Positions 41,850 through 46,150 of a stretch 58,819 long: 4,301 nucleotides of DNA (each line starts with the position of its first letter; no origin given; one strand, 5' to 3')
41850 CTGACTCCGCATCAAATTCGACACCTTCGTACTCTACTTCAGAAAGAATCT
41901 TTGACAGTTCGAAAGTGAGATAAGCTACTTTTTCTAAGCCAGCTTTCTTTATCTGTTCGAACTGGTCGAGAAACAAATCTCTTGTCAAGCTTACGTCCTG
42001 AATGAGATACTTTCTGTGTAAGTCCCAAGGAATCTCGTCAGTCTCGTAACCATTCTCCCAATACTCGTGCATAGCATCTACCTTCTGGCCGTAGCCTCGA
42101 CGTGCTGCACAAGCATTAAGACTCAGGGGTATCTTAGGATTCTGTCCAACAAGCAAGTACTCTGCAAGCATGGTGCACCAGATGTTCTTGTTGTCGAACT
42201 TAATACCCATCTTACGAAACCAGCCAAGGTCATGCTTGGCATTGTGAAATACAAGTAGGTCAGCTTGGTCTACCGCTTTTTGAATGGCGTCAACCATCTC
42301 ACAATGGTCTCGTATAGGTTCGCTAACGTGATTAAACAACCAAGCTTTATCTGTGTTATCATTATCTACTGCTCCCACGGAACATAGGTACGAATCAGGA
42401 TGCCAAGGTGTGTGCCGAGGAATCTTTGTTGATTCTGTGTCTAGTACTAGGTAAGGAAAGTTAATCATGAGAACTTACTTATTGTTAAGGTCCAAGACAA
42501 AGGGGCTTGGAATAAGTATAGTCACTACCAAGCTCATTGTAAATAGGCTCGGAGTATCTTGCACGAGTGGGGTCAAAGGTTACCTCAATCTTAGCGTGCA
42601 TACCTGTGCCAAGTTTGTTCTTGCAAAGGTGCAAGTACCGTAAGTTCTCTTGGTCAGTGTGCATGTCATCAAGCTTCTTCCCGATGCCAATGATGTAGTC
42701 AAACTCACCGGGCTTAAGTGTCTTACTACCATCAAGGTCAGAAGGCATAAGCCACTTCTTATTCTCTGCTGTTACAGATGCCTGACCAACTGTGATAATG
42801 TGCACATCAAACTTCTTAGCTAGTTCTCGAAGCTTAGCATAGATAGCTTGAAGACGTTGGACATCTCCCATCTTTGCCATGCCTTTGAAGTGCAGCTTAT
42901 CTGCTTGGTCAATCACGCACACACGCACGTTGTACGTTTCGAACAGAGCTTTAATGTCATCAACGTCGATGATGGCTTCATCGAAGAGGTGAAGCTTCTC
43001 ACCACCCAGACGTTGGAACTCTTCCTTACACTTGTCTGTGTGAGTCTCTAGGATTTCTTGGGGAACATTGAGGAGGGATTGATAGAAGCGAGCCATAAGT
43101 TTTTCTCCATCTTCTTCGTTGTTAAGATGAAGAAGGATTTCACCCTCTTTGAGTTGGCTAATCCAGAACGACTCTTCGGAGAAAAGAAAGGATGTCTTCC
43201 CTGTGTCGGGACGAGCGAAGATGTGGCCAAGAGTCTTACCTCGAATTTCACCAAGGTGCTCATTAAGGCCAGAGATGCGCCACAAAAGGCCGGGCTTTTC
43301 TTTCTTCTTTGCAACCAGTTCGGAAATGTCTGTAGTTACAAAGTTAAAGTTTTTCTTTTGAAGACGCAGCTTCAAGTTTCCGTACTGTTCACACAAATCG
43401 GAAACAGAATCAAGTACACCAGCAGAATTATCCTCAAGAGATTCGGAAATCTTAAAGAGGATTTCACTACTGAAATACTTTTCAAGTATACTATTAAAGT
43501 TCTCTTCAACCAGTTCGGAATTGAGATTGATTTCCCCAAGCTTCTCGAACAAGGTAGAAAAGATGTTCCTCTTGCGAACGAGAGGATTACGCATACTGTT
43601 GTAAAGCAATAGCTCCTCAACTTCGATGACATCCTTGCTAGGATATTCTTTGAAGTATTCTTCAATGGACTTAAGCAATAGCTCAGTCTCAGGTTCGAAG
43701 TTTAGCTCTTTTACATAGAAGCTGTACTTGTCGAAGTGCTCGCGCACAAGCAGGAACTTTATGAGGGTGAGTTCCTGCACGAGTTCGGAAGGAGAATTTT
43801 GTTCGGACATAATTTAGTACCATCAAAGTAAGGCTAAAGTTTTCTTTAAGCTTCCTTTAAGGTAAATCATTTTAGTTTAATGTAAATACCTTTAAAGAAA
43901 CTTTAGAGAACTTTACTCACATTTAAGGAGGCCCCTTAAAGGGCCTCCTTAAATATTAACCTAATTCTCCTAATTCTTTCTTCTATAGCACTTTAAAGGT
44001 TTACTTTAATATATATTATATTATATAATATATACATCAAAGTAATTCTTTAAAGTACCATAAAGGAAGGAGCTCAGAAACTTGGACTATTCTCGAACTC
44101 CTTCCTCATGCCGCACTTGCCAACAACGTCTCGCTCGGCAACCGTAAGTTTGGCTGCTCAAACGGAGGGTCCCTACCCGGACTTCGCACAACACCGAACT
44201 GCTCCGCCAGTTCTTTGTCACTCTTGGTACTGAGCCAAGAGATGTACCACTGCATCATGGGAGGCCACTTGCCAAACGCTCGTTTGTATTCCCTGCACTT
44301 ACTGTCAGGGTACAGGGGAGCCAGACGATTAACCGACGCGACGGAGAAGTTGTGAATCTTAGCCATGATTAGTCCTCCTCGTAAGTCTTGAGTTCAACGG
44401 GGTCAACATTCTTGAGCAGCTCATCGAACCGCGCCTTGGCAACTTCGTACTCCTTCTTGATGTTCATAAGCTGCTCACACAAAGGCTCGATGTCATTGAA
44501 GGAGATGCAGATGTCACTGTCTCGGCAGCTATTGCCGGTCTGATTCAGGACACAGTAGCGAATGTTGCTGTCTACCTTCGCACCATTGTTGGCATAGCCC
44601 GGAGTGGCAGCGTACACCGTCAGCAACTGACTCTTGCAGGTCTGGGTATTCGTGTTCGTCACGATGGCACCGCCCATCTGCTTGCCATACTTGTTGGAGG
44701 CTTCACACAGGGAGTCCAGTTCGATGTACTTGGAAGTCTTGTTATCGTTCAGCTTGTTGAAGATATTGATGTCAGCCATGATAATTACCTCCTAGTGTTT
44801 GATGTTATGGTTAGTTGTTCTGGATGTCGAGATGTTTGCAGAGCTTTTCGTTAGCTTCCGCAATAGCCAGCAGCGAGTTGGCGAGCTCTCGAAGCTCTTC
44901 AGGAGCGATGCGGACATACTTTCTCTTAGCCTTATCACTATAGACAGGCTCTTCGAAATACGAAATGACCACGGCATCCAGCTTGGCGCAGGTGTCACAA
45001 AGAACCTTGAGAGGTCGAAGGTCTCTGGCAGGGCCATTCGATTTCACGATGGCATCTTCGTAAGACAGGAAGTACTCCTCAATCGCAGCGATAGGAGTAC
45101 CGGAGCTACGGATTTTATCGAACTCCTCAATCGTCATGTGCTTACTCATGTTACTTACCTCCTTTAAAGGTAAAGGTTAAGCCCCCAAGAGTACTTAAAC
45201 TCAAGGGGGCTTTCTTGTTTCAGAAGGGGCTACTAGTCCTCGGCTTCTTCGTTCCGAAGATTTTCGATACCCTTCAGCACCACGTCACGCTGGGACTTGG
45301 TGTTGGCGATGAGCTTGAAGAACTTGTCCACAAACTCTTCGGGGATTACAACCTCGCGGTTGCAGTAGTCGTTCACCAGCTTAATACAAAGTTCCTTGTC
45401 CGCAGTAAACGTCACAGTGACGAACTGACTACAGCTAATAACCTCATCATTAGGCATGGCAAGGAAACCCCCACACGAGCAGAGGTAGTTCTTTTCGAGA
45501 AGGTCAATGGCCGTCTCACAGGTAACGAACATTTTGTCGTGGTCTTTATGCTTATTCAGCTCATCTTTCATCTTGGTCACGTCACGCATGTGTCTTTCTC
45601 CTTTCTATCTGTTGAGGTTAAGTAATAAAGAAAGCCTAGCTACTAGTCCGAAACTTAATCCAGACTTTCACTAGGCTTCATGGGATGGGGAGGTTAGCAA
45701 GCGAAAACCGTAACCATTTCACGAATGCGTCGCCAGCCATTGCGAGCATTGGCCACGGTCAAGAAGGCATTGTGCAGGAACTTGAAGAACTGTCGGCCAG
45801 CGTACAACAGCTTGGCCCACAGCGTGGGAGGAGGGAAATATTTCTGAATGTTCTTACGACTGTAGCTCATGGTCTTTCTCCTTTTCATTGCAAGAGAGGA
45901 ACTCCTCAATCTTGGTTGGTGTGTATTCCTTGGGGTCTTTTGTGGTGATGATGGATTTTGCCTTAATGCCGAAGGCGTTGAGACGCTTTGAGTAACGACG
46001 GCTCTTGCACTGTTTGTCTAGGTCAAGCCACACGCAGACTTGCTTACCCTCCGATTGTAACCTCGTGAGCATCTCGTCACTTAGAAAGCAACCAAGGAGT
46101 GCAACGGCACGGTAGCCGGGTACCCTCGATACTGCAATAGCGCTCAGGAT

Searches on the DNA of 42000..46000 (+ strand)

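Call 6: search_dna_similar(query=window:42000-46000:+, collection=phages, mode=near, max_rows=15)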
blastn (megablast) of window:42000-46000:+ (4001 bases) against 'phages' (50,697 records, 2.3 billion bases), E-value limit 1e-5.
No match.

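Call 90: search_rna_families(source=window, start=43780, end=44130, threshold=evalue, max_evalue=1)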
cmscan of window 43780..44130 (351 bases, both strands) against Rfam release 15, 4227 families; matches with E-value up to 1: 18.
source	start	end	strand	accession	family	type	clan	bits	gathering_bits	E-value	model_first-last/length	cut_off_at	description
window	43974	44072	-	RF04263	MIR2593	Gene; miRNA;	-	31.5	96.2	0.00078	1-116/116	no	MIR2593 microRNA precursor family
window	43974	44072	+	RF04263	MIR2593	Gene; miRNA;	-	24.9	96.2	0.038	1-116/116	no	MIR2593 microRNA precursor family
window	43926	44107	-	RF04130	MIR7996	Gene; miRNA;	-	24.1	119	0.031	1-190/190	no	MIR7996 microRNA precursor family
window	43825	43968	+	RF04205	MIR2606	Gene; miRNA;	-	23.3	139.7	0.32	1-165/165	no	MIR2606 microRNA precursor family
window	43975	44071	+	RF04195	MIR6217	Gene; miRNA;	-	23.2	110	0.0038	1-228/228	no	MIR6217 microRNA precursor family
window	43835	43915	-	RF00895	mir-786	Gene; miRNA;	-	22.6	93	0.016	1-90/90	no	mir-786 microRNA precursor family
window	43972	44074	+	RF03955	MIR2934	Gene; miRNA;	-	22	100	0.091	1-113/113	no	MIR2934 microRNA precursor family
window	43826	43922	+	RF04263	MIR2593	Gene; miRNA;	-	21.8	96.2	0.22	1-116/116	no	MIR2593 microRNA precursor family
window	43972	44074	-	RF03955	MIR2934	Gene; miRNA;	-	21.2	100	0.14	1-113/113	no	MIR2934 microRNA precursor family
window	43905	43970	-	RF03616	MIR1888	Gene; miRNA;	-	21.1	72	0.11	1-101/101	no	MIR1888 microRNA precursor family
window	43828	43922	+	RF00451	MIR395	Gene; miRNA;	-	20.8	56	0.056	1-104/104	no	mir-395 microRNA precursor family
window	43921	43952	-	RF03601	MIR7993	Gene; miRNA;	-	20.4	100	0.29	1-138/138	no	MIR7993 microRNA precursor family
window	43976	44071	-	RF04246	MIR169_8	Gene; miRNA;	CL00098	20.2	107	0.24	1-137/137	no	MIR169_8 microRNA precursor family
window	43841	43910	+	RF03477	MIR862_2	Gene; miRNA;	-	20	71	0.23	1-90/90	no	MIR862_2 microRNA precursor family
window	43859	43956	-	RF01858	RsaF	Gene; sRNA;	-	19.7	60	0.2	1-119/119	no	RNA Staph. aureus F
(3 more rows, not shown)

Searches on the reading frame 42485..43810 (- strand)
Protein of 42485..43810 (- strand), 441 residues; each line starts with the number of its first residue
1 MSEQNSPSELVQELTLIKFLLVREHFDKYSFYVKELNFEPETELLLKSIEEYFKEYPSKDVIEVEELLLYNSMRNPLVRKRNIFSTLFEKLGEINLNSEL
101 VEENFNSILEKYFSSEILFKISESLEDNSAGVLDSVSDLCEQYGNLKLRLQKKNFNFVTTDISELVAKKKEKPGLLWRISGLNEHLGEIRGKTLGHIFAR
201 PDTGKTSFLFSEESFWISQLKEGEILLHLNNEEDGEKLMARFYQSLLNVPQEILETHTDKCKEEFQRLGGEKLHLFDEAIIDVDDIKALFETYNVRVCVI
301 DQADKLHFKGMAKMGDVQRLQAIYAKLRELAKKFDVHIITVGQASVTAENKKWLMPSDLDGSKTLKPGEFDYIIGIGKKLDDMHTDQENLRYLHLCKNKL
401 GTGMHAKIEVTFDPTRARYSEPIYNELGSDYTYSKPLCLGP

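Call 15: search_protein_families(library=phrogs, proteins=[window:42485-43810:-], max_evalue=0.001)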
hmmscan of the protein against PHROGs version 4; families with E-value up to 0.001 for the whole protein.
window:42485-43810:- (441 aa): 5 families
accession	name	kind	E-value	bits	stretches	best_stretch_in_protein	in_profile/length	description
phrog_19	-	DNA, RNA and nucleotide metabolism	7e-47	161.6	1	8-423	160-582/621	DnaB-like replicative helicase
phrog_239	-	DNA, RNA and nucleotide metabolism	4.5e-17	63.3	1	161-425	325-602/801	DNA primase/helicase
phrog_243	-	DNA, RNA and nucleotide metabolism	4.6e-08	33.3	1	173-357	18-206/273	DnaB-like replicative helicase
phrog_124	-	DNA, RNA and nucleotide metabolism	0.00013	22.5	1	197-409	48-243/382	Sak4-like ssDNA annealing protein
phrog_5482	-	unknown function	0.00053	19.8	1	292-419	160-296/341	-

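Call 16: search_protein_families(library=pfam, proteins=[window:42485-43810:-], max_evalue=0.001)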
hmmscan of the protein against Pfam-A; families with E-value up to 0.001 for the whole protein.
window:42485-43810:- (441 aa): 2 families
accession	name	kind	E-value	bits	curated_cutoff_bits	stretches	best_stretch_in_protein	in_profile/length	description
PF03796.21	DnaB_C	-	3.6e-12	46.6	27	1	179-420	6-254/255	DnaB-like helicase C terminal domain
PF13481.12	AAA_25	-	2.7e-07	30.8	27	1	189-346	30-192/195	AAA domain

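Call 27: find_related_loci(query=window:42485-43810:-, collection=viral_contigs, flank=6000)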
Query window:42485-43810:- (441 aa) in viral_contigs; peptide patterns used: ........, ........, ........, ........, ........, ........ (x = any residue, [..] = any of these).
7 stretches matched a pattern; 4 encode a relative of the query (tblastn E <= 1e-3); 4 distinct loci.
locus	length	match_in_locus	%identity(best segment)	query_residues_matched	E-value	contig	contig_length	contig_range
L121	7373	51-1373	99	1-441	0e+0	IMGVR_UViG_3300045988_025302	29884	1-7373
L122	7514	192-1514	98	1-441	0e+0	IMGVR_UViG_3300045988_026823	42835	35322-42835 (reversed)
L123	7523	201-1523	97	1-441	0e+0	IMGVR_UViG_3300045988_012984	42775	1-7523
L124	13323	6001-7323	97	1-441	0e+0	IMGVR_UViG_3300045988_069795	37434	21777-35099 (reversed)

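Call 36: find_homologous_proteins(query=window:42485-43810:-, max_evalue=1e-20)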
Query window:42485-43810:- (441 aa): 83 proteins with E <= 1e-20 among 5241 candidates.
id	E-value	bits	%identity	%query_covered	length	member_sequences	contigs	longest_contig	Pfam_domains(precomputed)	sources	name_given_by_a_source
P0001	2.4e-285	964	98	100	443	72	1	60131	PF03796.22,PF13481.13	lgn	-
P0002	7.9e-229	778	77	100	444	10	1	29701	PF03796.22,PF13481.13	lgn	-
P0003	4.2e-216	736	74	99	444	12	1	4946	PF03796.22,PF13481.13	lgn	-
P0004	6.5e-216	736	74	98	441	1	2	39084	PF03796.22,PF13481.13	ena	-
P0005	1.0e-215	735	73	98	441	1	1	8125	PF03796.22,PF13481.13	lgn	-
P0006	1.1e-215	735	74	99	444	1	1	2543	PF03796.22,PF13481.13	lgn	-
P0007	2.3e-211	721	73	96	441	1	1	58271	PF03796.22,PF13481.13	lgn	-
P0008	2.0e-207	708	72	96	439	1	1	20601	PF03796.22,PF13481.13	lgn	-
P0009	6.7e-192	657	98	70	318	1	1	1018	-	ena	-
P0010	7.2e-169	581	62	95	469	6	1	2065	PF03796.22,PF13481.13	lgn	-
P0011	1.0e-167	577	62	94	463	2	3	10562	PF03796.22,PF13481.13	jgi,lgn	jgi:acid stress-induced BolA-like protein IbaG/YrbA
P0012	6.1e-161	555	56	98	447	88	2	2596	PF03796.22,PF13481.13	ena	-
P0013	1.1e-160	554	59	97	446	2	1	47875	PF03796.22,PF13481.13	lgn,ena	-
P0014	5.8e-160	551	57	96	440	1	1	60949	PF03796.22,PF13481.13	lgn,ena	-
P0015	4.9e-159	548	56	100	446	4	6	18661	PF03796.22,PF13481.13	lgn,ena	-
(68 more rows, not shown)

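Call 38: find_related_loci(query=A2, collection=viral_contigs, flank=10000)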
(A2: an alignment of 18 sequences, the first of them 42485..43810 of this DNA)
Query A2 (441 aa) in viral_contigs; peptide patterns used: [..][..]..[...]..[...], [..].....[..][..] (x = any residue, [..] = any of these).
413 stretches matched a pattern; 275 encode a relative of the query (tblastn E <= 1e-3); the best 80 are kept; 79 distinct loci.
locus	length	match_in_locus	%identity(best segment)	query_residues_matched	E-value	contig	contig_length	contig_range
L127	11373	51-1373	99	1-441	0e+0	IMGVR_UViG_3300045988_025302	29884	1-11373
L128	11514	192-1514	98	1-441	0e+0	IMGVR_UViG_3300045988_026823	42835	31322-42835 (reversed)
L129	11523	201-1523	97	1-441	0e+0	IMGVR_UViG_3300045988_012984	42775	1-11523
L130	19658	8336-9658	97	1-441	0e+0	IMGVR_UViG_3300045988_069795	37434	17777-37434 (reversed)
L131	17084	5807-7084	56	1-427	1e-155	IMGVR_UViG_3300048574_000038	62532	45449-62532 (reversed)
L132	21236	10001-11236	48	11-421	5e-130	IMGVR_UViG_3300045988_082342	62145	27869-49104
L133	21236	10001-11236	48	11-421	6e-130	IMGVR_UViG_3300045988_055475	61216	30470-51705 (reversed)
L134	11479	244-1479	48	11-421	4e-128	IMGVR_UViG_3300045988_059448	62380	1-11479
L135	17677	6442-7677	48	11-421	6e-128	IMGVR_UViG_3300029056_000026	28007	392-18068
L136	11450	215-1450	48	11-421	4e-128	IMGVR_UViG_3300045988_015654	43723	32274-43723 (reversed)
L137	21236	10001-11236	48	11-421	1e-127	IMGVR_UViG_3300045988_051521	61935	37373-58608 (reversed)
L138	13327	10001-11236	48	11-421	9e-128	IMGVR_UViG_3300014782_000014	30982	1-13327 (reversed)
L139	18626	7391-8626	48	11-421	9e-128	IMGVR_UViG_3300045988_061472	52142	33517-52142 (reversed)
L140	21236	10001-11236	48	11-421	9e-128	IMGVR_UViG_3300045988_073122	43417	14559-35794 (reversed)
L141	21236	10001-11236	48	11-421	9e-128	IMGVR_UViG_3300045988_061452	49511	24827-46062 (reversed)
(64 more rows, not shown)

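Call 42: find_encoding_contigs(protein=P0007, flank=10000, max_places=3)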
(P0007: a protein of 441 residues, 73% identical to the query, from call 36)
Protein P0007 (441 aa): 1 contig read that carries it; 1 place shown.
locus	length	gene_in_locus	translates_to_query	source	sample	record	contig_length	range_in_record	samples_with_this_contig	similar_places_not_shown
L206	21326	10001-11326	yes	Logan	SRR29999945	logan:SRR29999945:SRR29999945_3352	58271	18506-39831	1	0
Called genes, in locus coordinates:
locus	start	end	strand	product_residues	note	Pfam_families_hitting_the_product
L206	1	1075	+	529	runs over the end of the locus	-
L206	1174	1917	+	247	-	-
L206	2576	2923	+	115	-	-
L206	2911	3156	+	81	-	-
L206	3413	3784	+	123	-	-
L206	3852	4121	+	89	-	PF11195:Tad2-like (weak)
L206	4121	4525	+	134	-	-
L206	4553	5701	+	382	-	-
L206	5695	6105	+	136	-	-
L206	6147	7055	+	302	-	-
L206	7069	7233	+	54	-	-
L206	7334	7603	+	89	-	-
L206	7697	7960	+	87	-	-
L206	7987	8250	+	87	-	-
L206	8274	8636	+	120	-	-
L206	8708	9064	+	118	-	-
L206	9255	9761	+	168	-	-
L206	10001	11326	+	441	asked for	PF13481:AAA_25 (weak), PF03796:DnaB_C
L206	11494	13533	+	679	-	PF01612:DNA_pol_A_exo1 (weak), PF00476:DNA_pol_A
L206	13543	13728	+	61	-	-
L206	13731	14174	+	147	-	-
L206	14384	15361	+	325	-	-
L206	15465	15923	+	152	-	-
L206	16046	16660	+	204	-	PF05838:Glyco_hydro_108, PF09374:PG_binding_3 (weak)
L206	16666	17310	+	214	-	PF02511:Thy1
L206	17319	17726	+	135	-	-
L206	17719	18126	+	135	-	-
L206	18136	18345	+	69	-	-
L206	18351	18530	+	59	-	-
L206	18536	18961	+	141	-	-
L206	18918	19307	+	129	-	PF05367:Phage_endo_I, PF06356:DUF1064 (faint)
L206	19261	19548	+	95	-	-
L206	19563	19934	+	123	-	-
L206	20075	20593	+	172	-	-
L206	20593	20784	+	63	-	-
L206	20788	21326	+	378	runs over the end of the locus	-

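Call 43: find_encoding_contigs(protein=P0002, flank=10000, max_places=3)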
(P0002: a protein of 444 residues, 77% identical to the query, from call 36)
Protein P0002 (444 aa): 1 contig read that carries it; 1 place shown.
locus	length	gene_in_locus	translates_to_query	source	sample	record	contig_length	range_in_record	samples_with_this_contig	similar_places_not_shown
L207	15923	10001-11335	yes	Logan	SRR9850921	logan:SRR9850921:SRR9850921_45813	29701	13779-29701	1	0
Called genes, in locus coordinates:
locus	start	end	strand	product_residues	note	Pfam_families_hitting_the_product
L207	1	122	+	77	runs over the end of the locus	-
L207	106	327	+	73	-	-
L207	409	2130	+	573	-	-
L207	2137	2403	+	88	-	-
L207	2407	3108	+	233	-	-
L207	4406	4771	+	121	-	-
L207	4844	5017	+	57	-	-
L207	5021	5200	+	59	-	-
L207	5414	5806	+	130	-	-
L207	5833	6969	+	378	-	-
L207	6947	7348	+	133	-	-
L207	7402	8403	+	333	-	-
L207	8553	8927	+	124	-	-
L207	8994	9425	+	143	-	-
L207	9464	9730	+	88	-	-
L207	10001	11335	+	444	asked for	PF13481:AAA_25 (weak), PF03796:DnaB_C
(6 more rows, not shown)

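Call 44: find_encoding_contigs(protein=P0004, flank=10000, max_places=3)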
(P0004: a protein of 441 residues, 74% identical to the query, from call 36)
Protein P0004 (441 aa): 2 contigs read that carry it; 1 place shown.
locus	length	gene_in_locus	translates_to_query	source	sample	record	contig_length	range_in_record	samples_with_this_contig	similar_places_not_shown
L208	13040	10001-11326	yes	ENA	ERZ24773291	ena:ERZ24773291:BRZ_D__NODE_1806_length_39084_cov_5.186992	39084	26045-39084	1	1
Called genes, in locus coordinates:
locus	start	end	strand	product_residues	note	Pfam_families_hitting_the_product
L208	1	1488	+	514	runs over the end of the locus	-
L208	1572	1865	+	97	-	-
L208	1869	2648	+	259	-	-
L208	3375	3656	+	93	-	-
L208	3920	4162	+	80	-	-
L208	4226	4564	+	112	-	-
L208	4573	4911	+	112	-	-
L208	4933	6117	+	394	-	-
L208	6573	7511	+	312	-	-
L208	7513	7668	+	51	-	-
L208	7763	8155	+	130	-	-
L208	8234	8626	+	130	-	-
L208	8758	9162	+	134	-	-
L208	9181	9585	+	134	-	-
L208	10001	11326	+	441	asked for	PF13481:AAA_25 (weak), PF03796:DnaB_C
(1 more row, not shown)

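Call 54: find_related_loci(query=A2, collection=metagenome_contigs, flank=3000)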
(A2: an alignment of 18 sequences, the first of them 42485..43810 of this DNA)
Query A2 (441 aa) in metagenome_contigs; peptide patterns used: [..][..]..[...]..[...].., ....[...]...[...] (x = any residue, [..] = any of these).
599 stretches matched a pattern (row limit reached: there are more); 93 encode a relative of the query (tblastn E <= 1e-3); the best 80 are kept; 79 distinct loci.
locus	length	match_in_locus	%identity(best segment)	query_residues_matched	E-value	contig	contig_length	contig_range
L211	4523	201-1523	97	1-441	0e+0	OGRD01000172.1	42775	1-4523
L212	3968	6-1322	97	3-441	0e+0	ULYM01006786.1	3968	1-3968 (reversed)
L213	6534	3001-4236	48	11-421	4e-128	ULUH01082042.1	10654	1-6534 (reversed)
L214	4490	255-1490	48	11-421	3e-128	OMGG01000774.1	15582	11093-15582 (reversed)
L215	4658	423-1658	48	11-421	3e-128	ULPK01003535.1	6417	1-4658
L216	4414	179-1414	48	11-421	2e-128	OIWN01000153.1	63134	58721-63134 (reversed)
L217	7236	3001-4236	48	11-421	4e-128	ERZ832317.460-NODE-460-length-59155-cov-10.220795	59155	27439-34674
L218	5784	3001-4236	48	11-421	4e-128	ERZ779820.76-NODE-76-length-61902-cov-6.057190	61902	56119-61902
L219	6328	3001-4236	48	11-421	4e-128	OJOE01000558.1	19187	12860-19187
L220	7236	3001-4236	48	11-421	3e-128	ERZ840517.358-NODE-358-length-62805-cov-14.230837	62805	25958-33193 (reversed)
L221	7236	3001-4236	48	11-421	4e-128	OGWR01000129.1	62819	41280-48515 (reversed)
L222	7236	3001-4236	48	11-421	4e-128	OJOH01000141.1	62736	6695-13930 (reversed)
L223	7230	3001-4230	46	11-419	2e-118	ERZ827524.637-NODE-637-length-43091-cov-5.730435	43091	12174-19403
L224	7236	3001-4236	48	11-421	5e-128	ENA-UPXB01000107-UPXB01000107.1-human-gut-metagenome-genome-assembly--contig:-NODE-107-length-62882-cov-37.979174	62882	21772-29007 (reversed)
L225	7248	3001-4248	57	12-427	8e-158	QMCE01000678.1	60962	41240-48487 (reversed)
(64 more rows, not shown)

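Call 71: find_encoding_contigs(protein=P0008, flank=3000, max_places=3)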
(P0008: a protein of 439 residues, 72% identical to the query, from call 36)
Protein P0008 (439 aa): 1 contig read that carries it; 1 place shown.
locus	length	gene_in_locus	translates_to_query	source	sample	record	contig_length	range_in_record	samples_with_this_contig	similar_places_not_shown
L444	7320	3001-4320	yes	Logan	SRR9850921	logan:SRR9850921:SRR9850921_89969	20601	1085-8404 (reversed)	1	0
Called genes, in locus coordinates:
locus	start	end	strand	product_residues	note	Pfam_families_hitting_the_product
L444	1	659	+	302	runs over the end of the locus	-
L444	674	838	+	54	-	-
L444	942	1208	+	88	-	-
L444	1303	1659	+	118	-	-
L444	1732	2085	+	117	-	-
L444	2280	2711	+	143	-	-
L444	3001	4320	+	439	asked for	PF13481:AAA_25, PF03796:DnaB_C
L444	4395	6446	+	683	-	PF01612:DNA_pol_A_exo1 (weak), PF00476:DNA_pol_A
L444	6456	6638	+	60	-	-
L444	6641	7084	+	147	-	-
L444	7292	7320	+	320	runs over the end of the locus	-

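Call 72: find_encoding_contigs(protein=P0005, flank=3000, max_places=3)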
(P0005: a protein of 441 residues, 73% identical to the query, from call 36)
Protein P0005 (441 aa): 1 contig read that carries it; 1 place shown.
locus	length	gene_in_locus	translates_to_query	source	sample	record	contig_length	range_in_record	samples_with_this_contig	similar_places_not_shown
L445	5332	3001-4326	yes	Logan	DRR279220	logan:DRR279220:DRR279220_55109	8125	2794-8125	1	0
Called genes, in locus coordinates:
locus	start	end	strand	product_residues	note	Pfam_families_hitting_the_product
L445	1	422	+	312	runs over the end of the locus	-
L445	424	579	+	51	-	-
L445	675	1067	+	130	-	-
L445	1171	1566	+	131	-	-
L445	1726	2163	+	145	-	-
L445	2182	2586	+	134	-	-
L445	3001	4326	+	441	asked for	PF13481:AAA_25 (weak), PF03796:DnaB_C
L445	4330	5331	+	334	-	?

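Call 74: find_encoding_contigs(protein=window:42485-43810:-, flank=1500, max_places=10)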
Protein window:42485-43810:- (441 aa): 4 contigs read that carry it; 1 place shown.
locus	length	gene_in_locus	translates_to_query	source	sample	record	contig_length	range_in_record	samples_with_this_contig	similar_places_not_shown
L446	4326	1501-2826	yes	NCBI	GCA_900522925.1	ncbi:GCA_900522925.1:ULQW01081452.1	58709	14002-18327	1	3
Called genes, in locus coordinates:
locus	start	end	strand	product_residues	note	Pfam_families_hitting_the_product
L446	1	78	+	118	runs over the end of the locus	-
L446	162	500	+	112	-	-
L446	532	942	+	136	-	-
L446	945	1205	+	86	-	-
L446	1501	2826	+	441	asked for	PF13481:AAA_25 (weak), PF03796:DnaB_C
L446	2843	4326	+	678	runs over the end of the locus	PF00476:DNA_pol_A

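Call 75: find_encoding_contigs(protein=P0001, flank=1500, max_places=10)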
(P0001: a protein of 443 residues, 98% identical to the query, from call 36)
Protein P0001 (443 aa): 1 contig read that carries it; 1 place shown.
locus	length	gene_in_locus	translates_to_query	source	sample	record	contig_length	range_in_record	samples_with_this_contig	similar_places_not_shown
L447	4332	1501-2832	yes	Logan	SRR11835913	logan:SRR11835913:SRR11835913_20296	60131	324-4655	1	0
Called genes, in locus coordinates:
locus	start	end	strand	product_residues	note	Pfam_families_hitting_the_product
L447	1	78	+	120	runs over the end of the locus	-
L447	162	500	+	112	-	-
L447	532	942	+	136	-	-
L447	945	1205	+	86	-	-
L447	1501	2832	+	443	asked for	PF13481:AAA_25 (weak), PF03796:DnaB_C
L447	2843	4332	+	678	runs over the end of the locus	PF00476:DNA_pol_A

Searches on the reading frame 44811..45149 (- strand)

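Call 66: search_protein_families(library=pfam, proteins=[window:44811-45149:-], max_evalue=0.01)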
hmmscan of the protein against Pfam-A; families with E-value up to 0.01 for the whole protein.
window:44811-45149:- (112 aa): 1 family
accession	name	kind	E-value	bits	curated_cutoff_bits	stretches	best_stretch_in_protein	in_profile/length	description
PF15566.12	Imm32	-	0.00058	20.2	27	1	83-110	8-35/54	Immunity protein 32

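Call 67: search_protein_families(library=phrogs, proteins=[window:44811-45149:-], max_evalue=0.01)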
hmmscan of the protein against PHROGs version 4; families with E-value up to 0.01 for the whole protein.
window:44811-45149:- (112 aa): 0 families
